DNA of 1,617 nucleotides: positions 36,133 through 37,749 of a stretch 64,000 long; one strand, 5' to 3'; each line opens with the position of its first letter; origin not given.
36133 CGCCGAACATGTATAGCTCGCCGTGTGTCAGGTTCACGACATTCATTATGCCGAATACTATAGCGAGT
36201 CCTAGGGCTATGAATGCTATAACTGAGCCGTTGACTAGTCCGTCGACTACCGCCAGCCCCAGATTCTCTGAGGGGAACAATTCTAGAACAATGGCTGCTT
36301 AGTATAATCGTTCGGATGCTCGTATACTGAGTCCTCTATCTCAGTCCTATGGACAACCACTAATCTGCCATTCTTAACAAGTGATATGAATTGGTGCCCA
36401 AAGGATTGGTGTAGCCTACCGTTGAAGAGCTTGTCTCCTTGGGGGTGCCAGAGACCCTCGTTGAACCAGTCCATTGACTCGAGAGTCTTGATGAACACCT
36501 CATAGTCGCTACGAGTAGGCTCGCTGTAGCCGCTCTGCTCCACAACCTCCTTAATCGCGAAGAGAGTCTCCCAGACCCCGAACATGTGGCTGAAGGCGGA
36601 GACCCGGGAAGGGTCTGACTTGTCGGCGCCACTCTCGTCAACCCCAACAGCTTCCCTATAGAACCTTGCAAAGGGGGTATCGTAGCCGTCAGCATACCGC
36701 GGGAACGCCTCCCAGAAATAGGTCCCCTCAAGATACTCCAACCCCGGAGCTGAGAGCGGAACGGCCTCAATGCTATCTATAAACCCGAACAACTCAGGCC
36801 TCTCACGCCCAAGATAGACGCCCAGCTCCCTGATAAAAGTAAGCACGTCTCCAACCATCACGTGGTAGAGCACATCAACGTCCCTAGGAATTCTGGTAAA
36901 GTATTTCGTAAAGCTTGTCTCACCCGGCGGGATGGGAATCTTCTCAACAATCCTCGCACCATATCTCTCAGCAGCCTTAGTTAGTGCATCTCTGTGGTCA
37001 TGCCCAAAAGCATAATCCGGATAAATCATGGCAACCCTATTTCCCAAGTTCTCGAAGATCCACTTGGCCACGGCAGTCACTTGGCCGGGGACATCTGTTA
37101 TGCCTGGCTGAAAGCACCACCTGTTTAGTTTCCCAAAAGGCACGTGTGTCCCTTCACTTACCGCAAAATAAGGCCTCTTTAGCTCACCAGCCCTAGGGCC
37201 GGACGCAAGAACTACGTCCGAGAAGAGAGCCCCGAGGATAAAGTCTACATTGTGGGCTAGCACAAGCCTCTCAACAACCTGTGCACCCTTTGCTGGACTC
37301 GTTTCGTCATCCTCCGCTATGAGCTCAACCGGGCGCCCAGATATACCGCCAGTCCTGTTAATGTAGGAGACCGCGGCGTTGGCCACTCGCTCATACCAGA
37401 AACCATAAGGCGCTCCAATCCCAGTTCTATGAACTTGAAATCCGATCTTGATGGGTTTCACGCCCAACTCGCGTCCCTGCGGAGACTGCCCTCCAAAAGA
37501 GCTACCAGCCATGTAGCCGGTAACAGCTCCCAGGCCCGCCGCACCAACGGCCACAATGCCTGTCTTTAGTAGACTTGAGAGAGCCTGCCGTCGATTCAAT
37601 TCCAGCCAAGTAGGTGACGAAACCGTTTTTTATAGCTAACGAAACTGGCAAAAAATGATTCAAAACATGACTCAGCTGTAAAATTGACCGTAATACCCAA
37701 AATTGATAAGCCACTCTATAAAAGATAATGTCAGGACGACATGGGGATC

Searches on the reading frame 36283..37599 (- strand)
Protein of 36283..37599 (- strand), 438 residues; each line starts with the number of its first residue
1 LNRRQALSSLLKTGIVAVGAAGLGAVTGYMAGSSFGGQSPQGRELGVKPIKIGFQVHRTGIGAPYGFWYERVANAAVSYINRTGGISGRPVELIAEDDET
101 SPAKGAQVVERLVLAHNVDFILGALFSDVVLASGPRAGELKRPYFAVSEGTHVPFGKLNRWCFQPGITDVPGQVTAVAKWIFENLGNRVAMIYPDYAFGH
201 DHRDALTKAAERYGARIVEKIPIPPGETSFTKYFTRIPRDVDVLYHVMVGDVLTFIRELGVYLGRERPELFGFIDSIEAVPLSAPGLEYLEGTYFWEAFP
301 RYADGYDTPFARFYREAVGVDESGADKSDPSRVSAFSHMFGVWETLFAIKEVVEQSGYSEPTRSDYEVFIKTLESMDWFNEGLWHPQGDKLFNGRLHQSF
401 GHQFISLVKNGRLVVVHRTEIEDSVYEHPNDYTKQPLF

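Call 50: search_protein_families(library=pfam, proteins=[window:36283-37599:-], max_evalue=0.0001)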
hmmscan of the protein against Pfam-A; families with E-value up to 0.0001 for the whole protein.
window:36283-37599:- (438 aa): 3 families
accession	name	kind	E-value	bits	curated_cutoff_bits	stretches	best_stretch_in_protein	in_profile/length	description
PF13458.12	Peripla_BP_6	-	8.1e-48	164.3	31.7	1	49-389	1-322/343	Periplasmic binding protein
PF13433.12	Peripla_BP_5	-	2.3e-10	40.6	27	1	50-127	1-78/363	Periplasmic binding protein domain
PF01094.35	ANF_receptor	-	1.3e-07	31.5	25.4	1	72-235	5-167/353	Receptor family ligand binding region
